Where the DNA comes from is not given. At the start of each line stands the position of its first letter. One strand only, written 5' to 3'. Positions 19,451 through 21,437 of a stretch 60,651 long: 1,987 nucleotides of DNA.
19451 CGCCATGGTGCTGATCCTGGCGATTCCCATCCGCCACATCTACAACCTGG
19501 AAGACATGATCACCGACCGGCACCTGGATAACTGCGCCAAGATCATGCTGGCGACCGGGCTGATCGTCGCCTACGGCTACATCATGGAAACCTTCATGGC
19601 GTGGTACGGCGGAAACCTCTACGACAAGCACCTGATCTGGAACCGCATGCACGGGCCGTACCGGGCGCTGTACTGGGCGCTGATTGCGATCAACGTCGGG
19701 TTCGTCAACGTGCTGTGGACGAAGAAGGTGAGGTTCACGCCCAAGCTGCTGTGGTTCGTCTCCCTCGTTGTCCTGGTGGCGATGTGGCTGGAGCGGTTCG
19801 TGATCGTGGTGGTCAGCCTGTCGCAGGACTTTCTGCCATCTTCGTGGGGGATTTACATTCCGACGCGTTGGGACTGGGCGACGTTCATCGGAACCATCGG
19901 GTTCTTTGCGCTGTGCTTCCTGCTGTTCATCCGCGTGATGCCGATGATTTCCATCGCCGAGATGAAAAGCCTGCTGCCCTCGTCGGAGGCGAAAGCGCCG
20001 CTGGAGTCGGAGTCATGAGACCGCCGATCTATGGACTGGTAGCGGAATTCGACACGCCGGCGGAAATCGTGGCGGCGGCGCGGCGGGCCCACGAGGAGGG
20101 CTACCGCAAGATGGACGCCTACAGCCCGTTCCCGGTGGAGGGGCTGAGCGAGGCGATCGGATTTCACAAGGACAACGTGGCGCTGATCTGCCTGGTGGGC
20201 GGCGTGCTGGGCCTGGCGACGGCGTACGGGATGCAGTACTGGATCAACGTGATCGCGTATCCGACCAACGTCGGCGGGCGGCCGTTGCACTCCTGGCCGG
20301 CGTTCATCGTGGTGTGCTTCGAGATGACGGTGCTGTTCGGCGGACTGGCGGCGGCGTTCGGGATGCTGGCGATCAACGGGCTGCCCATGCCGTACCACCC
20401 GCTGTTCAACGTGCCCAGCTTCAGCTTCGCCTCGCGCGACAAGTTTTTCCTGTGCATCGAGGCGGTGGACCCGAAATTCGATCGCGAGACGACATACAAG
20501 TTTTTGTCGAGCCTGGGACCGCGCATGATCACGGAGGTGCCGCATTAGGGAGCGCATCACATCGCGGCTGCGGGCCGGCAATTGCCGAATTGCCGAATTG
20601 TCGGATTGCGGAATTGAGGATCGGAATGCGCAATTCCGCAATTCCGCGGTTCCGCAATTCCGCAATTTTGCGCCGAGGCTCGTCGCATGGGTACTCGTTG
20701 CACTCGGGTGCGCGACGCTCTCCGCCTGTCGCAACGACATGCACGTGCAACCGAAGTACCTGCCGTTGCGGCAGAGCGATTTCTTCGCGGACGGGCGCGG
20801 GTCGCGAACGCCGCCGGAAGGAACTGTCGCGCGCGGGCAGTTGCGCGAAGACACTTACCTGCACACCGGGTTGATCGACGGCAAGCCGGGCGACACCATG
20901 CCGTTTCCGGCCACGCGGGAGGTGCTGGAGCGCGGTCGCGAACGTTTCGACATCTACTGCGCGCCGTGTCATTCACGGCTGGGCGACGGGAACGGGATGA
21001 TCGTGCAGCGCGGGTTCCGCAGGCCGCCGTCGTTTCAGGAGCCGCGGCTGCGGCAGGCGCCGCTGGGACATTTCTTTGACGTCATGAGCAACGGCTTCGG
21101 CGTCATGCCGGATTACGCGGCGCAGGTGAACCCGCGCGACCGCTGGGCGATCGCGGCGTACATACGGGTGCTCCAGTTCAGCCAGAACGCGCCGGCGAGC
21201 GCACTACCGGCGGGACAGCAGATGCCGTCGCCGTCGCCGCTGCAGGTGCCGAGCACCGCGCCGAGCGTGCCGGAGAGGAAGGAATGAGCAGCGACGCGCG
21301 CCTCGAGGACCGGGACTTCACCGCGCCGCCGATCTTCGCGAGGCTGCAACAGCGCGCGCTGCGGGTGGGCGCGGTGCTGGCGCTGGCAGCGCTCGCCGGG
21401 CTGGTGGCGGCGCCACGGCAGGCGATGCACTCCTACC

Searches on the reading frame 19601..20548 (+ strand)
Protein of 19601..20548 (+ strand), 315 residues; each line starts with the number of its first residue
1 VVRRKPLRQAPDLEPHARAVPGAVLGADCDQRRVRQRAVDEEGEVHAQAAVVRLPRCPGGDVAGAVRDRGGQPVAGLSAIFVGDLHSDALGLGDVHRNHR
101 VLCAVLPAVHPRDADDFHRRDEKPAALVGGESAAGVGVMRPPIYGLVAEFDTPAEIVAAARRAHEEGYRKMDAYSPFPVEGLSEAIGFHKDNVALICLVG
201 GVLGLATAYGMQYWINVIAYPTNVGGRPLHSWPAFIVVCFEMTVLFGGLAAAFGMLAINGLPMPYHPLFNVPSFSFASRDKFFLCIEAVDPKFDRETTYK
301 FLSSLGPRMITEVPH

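Call 9: search_protein_families(library=pfam, proteins=[window:19601-20548:+])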
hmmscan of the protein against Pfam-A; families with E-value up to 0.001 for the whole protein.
window:19601-20548:+ (315 aa): 1 family
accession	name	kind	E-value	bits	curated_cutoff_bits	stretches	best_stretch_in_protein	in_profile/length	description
PF11821.13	ActD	-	3.3e-65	219.3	25.7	1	144-311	1-169/170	Alternative complex III, ActD subunit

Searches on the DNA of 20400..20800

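Call 48: search_rna_families(source=window, start=20400, end=20800, threshold=evalue, max_evalue=1)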
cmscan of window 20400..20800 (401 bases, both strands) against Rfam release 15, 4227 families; matches with E-value up to 1: 4.
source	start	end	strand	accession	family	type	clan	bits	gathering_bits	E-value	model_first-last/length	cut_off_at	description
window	20580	20667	+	RF03679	MIR2084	Gene; miRNA;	-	25.7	100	0.0025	12-96/107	no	MIR2084 microRNA precursor family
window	20580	20667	-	RF03679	MIR2084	Gene; miRNA;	-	25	100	0.0038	12-96/107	no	MIR2084 microRNA precursor family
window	20598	20657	+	RF03134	S6-S18-Chlorobi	Cis-reg; leader;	-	22.1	47.4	0.08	1-76/76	no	S6-S18-Chlorobi ribosomal protein leader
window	20555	20666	+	RF03016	RT-12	Gene; sRNA;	-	21.2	44.2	0.2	1-117/117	no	RT-12 RNA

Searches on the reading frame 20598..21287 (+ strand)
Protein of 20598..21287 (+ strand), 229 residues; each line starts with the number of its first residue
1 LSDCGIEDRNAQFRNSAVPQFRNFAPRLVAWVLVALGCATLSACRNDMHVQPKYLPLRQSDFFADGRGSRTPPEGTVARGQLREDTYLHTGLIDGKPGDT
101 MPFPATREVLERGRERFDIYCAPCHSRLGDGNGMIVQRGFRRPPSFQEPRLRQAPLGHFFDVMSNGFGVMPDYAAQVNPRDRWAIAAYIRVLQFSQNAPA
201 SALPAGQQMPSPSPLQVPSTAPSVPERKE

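Call 9: search_protein_families(library=pfam, proteins=[window:20598-21287:+])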
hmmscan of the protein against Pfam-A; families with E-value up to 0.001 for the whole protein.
window:20598-21287:+ (229 aa): 1 family
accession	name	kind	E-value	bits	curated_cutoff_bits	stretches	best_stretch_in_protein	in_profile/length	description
PF13442.11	Cytochrome_CBB3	-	1.3e-10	41.8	27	1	110-189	3-68/68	Cytochrome C oxidase, cbb3-type, subunit III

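Call 11: find_homologous_proteins(query=window:20598-21284:+, max_evalue=1e-20)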
Query seq(229 aa) (229 aa): 8000 proteins with E <= 1e-20 among 8000 candidates; the best 120 are listed.
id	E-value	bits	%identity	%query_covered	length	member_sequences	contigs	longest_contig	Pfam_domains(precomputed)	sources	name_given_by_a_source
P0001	1.3e-121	422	94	85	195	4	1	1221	PF13442.12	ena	-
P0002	3.6e-112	391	82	89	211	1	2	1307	PF13442.12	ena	-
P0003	4.3e-105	368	79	85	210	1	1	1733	PF13442.12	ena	-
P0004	1.2e-103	364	85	79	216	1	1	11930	PF13442.12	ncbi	-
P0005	1.4e-103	363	79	89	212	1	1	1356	PF13442.12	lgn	-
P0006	2.6e-98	346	81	79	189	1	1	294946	PF13442.12,PF00034.27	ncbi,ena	-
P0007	3.6e-97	342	78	81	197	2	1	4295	PF13442.12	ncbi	-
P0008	3.7e-97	342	77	81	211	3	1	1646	PF13442.12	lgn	-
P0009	6.9e-97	341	77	83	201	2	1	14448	PF13442.12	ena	-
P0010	2.2e-96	340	73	86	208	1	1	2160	PF13442.12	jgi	jgi:hypothetical protein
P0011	4.7e-96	339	83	71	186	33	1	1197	PF13442.12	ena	-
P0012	6.9e-96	338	71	81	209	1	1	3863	PF13442.12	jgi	jgi:hypothetical protein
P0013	1.2e-95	337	74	85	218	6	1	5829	PF13442.12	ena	-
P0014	1.4e-95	337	78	79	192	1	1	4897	PF13442.12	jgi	jgi:hypothetical protein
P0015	5.1e-95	335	84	72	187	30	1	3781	PF13442.12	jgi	jgi:mono/diheme cytochrome c family protein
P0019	4.4e-94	332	69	93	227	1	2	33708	PF13442.12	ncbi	-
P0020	1.9e-93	330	77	79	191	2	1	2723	PF13442.12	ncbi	-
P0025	2.2e-91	323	65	97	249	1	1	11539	PF13442.12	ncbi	-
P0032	1.0e-89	318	66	94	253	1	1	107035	PF13442.12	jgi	jgi:mono/diheme cytochrome c family protein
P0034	5.1e-89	316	73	83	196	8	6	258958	PF13442.12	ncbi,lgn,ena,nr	ncbi:MAG TPA: cytochrome c [Terriglobales bacterium]|nr:cytochrome c [Terriglobales bacterium]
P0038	1.5e-87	311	72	79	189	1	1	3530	PF13442.12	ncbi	-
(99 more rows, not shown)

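Call 15: find_related_loci(query=A1, collection=genome_contigs, flank=3000)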
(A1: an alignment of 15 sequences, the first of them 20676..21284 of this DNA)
Query A1 (203 aa) in genome_contigs; peptide patterns used: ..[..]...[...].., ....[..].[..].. (x = any residue, [..] = any of these).
600 stretches matched a pattern (row limit reached: there are more); 590 encode a relative of the query (tblastn E <= 1e-3); the best 80 are kept; 80 distinct loci.
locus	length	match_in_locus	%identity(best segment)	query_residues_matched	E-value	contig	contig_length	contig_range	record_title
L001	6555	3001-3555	67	2-188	3e-84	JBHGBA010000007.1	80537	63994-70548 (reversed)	MAG: Terriglobales bacterium isolate SBS.BIN.59 SBSBIN59_contig_7, whole genome shotgun sequence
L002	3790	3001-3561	65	14-199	1e-82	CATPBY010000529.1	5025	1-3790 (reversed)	MAG: uncultured Terriglobales bacterium isolate COA_Bin_12_2 genome assembly, contig: co_assembly_000000118441, whole ge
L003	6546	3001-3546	66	7-188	3e-82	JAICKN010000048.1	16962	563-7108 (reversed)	MAG: Acidobacteriales bacterium isolate GZL_HY_2_bin.55 k141_4245837_length_16962_cov_29.2525, whole genome shotgun sequ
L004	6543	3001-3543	67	2-185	6e-82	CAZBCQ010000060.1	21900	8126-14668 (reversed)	MAG TPA_asm: uncultured Terriglobales bacterium isolate SRP272529_co2_229 genome assembly, contig: NODE_3823_length_2190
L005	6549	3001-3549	66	7-188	6e-82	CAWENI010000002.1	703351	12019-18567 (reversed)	MAG: Terriglobia bacterium isolate MFD02248.bin.1.37 genome assembly, contig: contig_15004, whole genome shotgun sequenc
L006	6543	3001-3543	66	2-182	3e-81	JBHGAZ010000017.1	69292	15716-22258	MAG: Terriglobales bacterium isolate SBS.BIN.64 SBSBIN64_contig_17, whole genome shotgun sequence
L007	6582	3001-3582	65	3-194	4e-81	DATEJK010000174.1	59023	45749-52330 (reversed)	MAG TPA_asm: Terriglobales bacterium isolate SMAG_U8862 k141_840644, whole genome shotgun sequence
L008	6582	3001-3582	62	6-200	7e-81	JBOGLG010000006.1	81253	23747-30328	MAG: Terriglobales bacterium isolate TC-S_metabat2.bin.414 k127_4337359, whole genome shotgun sequence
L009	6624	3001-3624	58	1-199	2e-80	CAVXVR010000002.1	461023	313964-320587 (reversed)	MAG: Terriglobia bacterium isolate MFD06714.bin.1.49 genome assembly, contig: contig_22434, whole genome shotgun sequenc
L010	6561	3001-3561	65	1-188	3e-80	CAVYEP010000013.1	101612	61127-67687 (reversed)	MAG: uncultured Acidobacteriaceae bacterium isolate MFD00991.bin.2.15 genome assembly, contig: contig_7285, whole genome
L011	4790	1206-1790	63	6-200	2e-80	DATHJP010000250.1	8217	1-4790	MAG TPA_asm: Terriglobales bacterium isolate SMAG_U12555 k141_282536, whole genome shotgun sequence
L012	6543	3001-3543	66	7-188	3e-80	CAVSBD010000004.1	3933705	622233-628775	MAG: uncultured Acidobacteriaceae bacterium isolate MFD05705.bin.1.61 genome assembly, contig: contig_28058, whole genom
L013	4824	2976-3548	65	3-198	8e-80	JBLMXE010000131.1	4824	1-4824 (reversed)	MAG: Chlamydiota bacterium isolate MAG264 PRJNA957066_bin44_renamed_130, whole genome shotgun sequence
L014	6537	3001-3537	66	1-182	7e-80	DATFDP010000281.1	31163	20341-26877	MAG TPA_asm: Terriglobales bacterium isolate SMAG_U8583 k141_1751786, whole genome shotgun sequence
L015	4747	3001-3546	67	7-190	4e-80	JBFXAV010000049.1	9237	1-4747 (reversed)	MAG: Candidatus Korobacteraceae bacterium isolate CA_2019_TPBS_30 NODE_29071_length_9237_cov_2.808013_TPBS, whole genome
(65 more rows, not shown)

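Call 18: find_encoding_contigs(protein=P0002, flank=3000, max_places=4)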
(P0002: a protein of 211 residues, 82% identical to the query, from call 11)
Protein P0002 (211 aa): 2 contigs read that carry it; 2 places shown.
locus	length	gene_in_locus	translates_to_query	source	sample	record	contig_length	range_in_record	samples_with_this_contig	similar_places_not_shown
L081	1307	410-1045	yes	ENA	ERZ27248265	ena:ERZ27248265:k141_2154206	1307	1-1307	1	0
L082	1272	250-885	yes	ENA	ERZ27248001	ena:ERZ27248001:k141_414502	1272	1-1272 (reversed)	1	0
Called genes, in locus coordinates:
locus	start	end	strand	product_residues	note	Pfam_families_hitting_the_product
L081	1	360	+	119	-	?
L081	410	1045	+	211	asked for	PF13442:Cytochrome_CBB3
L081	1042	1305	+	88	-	?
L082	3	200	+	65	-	?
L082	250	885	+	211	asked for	PF13442:Cytochrome_CBB3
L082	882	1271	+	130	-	?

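Call 19: find_encoding_contigs(protein=P0001, flank=3000, max_places=4)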
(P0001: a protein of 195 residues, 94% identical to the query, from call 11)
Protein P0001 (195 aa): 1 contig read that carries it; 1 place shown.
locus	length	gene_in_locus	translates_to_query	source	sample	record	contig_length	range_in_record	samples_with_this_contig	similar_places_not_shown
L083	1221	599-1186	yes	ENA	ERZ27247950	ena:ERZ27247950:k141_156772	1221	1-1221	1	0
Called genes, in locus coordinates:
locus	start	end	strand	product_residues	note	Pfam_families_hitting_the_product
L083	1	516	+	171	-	?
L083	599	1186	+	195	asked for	PF13442:Cytochrome_CBB3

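Call 24: find_encoding_contigs(protein=P0006, flank=10000, max_places=2)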
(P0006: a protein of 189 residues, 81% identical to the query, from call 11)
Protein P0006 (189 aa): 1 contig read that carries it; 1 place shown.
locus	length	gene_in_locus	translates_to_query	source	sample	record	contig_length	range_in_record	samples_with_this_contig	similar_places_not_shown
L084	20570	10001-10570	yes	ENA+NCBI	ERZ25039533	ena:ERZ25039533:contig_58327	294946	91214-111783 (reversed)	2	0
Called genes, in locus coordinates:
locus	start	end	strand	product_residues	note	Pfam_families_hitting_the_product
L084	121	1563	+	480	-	PF00171:Aldedh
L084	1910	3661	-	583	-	PF02776:TPP_enzyme_N, PF00205:TPP_enzyme_M, PF02775:TPP_enzyme_C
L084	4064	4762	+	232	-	PF02085:Cytochrom_CIII (faint), PF14537:Cytochrom_c3_2 (faint), PF14522:Cytochrome_C7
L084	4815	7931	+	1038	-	PF13237:Fer4_10 (faint), PF12838:Fer4_7 (weak), PF13247:Fer4_11 (weak)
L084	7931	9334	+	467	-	PF03916:NrfD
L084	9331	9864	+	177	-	PF11821:ActD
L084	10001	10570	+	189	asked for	PF00034:Cytochrom_C (faint), PF13442:Cytochrome_CBB3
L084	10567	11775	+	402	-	-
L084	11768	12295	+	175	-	-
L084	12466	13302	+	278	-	PF02630:SCO1-SenC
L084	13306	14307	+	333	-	PF13473:Cupredoxin_1 (weak), PF00116:COX2, PF00034:Cytochrom_C, PF13442:Cytochrome_CBB3 (weak)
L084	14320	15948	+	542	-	PF00115:COX1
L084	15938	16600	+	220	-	PF00510:COX3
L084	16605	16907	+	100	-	PF03626:COX4_pro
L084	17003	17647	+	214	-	PF13240:Zn_Ribbon_1 (weak), PF13248:Zn_ribbon_3 (weak)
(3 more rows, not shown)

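Call 25: find_encoding_contigs(protein=P0019, flank=10000, max_places=2)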
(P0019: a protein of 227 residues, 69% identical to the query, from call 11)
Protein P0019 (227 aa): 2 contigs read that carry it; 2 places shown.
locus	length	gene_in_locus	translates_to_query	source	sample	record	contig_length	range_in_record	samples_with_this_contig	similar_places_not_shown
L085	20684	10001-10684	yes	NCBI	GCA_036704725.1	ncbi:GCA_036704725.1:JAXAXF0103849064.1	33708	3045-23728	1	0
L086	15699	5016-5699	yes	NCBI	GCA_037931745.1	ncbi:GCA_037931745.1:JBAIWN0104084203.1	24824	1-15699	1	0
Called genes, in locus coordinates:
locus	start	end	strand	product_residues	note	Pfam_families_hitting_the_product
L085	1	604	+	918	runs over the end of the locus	PF02629:CoA_binding, PF13380:CoA_binding_2, PF13607:Succ_CoA_lig, PF19045:Ligase_CoA_2, PF13549:ATP-grasp_5, PF13302:Acetyltransf_3, PF00583:Acetyltransf_1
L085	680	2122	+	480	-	PF00171:Aldedh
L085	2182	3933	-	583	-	PF02776:TPP_enzyme_N, PF00205:TPP_enzyme_M, PF02775:TPP_enzyme_C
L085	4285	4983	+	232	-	PF02085:Cytochrom_CIII (faint), PF14537:Cytochrom_c3_2 (faint), PF22113:Mtrc-MtrF_II-IV_dom (faint), PF14522:Cytochrome_C7 (weak)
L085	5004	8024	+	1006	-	PF13237:Fer4_10 (faint), PF12838:Fer4_7 (weak), PF13247:Fer4_11 (weak)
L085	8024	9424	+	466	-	PF03916:NrfD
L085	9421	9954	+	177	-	PF11821:ActD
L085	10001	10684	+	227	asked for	PF13442:Cytochrome_CBB3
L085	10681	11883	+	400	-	-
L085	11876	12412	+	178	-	-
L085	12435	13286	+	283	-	PF02630:SCO1-SenC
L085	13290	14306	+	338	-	PF02790:COX2_TM (weak), PF13473:Cupredoxin_1 (weak), PF00116:COX2, PF00034:Cytochrom_C, PF13442:Cytochrome_CBB3 (weak)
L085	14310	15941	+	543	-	PF00115:COX1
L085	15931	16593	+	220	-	PF00510:COX3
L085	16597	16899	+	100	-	PF03626:COX4_pro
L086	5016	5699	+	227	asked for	PF13442:Cytochrome_CBB3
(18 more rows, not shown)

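Call 26: find_encoding_contigs(protein=P0025, flank=10000, max_places=2)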
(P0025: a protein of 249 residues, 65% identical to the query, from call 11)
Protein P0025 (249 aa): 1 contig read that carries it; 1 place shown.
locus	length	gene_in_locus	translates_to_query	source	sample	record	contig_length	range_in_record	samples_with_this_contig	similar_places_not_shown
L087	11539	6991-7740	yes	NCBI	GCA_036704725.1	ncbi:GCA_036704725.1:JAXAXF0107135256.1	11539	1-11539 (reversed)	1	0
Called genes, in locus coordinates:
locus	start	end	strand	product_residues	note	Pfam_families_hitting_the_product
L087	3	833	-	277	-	?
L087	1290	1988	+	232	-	PF02085:Cytochrom_CIII (faint), PF14537:Cytochrom_c3_2 (faint), PF14522:Cytochrome_C7 (weak)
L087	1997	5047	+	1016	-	PF13247:Fer4_11 (faint), PF12838:Fer4_7 (weak), PF13237:Fer4_10 (faint)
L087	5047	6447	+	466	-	PF03916:NrfD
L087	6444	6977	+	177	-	PF11821:ActD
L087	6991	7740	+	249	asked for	PF13442:Cytochrome_CBB3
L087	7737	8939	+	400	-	-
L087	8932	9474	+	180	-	-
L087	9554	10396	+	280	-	PF02630:SCO1-SenC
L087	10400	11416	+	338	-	PF02790:COX2_TM (weak), PF13473:Cupredoxin_1 (weak), PF00116:COX2, PF00034:Cytochrom_C (weak), PF13442:Cytochrome_CBB3 (weak)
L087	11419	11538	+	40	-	?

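Call 27: find_encoding_contigs(protein=P0032, flank=10000, max_places=2)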
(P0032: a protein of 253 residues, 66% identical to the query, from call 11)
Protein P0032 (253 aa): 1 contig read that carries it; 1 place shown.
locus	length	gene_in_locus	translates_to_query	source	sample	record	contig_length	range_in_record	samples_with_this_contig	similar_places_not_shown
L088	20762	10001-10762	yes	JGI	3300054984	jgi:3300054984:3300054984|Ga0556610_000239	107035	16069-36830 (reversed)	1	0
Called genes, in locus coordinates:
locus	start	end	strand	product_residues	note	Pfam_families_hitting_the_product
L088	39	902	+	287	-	PF00753:Lactamase_B, PF23023:Anti-Pycsar_Apyc1 (weak)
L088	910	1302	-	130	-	-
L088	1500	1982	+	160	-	PF07883:Cupin_2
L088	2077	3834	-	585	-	PF02776:TPP_enzyme_N, PF00205:TPP_enzyme_M, PF02775:TPP_enzyme_C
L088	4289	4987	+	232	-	PF02085:Cytochrom_CIII (faint), PF14537:Cytochrom_c3_2 (faint), PF22113:Mtrc-MtrF_II-IV_dom (faint), PF14522:Cytochrome_C7 (weak)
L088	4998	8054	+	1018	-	PF12838:Fer4_7 (faint), PF13247:Fer4_11 (faint)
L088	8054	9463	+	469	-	PF03916:NrfD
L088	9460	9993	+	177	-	PF11821:ActD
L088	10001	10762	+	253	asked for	PF13442:Cytochrome_CBB3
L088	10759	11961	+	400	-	-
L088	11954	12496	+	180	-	-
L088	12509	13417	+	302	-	PF02630:SCO1-SenC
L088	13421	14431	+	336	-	PF02790:COX2_TM (weak), PF13473:Cupredoxin_1 (weak), PF00116:COX2, PF00034:Cytochrom_C, PF13442:Cytochrome_CBB3 (weak)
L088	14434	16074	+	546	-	PF00115:COX1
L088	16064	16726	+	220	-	PF00510:COX3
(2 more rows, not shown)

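Call 30: find_related_loci(query=window:20727-21284:+, collection=metagenome_contigs, flank=10000)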
Query window:20727-21284:+ (186 aa) in metagenome_contigs; peptide patterns used: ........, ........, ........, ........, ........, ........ (x = any residue, [..] = any of these).
600 stretches matched a pattern (row limit reached: there are more); 517 encode a relative of the query (tblastn E <= 1e-3); the best 80 are kept; 80 distinct loci.
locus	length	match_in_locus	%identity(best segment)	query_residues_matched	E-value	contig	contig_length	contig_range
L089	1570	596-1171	81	1-186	3e-111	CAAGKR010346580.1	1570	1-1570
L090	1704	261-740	88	1-160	1e-101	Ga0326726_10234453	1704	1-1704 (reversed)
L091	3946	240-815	72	1-186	2e-91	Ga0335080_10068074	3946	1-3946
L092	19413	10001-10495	79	1-165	1e-90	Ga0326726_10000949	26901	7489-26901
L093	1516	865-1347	83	2-162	3e-96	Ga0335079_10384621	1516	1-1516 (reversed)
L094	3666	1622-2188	70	1-185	3e-88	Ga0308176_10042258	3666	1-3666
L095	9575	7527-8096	66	1-182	8e-82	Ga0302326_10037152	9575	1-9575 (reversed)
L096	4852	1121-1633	70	1-171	9e-82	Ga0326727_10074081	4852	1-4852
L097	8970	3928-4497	66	1-182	8e-82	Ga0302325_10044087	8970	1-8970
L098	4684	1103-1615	71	1-171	3e-81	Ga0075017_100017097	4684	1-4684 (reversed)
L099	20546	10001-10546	68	1-182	3e-81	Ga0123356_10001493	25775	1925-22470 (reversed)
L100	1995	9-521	70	1-171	4e-84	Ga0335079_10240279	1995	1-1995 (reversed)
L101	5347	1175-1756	63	1-186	1e-80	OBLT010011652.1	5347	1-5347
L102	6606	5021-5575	67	1-183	2e-80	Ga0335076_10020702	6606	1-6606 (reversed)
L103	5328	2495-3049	67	1-183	2e-80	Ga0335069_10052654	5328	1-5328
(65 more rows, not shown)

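Call 38: find_encoding_contigs(protein=P0014, flank=1500, max_places=1)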
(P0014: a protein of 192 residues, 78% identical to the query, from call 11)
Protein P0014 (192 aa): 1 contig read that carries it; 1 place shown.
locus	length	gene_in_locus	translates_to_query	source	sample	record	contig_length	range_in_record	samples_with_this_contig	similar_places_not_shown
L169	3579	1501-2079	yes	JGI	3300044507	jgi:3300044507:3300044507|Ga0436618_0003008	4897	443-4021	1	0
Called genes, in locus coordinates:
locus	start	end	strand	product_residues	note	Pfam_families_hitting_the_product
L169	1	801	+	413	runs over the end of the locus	?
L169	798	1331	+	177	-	PF11821:ActD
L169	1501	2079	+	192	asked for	PF13442:Cytochrome_CBB3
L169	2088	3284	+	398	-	-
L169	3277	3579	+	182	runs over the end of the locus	-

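Call 39: find_encoding_contigs(protein=P0020, flank=1500, max_places=1)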
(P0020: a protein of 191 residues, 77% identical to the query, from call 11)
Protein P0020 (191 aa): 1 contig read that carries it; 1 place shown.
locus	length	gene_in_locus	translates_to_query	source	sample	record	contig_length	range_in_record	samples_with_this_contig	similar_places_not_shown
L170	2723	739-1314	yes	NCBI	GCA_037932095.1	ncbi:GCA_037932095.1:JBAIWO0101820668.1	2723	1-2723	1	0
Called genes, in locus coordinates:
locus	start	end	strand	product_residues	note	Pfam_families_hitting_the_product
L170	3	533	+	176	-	?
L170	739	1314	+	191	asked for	PF13442:Cytochrome_CBB3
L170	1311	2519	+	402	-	-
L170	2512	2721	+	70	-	?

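Call 40: find_encoding_contigs(protein=P0038, flank=1500, max_places=1)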
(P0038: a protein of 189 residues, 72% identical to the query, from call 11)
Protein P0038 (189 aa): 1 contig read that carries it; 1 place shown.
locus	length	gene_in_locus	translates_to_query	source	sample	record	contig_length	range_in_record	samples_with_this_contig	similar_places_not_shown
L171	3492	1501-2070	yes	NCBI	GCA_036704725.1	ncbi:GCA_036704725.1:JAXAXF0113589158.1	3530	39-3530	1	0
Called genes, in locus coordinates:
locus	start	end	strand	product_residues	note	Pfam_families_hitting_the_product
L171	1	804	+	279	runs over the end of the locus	?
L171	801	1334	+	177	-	PF11821:ActD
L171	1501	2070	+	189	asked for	PF13442:Cytochrome_CBB3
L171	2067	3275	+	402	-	-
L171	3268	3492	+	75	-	?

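Call 41: find_encoding_contigs(protein=P0034, flank=1500, max_places=1)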
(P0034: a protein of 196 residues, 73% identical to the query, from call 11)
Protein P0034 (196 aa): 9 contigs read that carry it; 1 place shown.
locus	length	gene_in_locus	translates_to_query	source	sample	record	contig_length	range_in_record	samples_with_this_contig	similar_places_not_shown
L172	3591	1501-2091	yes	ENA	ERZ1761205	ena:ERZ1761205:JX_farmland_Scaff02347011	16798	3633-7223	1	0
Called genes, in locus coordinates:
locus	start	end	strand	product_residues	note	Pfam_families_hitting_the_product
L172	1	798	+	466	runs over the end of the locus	PF03916:NrfD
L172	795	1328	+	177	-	PF11821:ActD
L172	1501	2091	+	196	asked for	PF13442:Cytochrome_CBB3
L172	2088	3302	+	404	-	-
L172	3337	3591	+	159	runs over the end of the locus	-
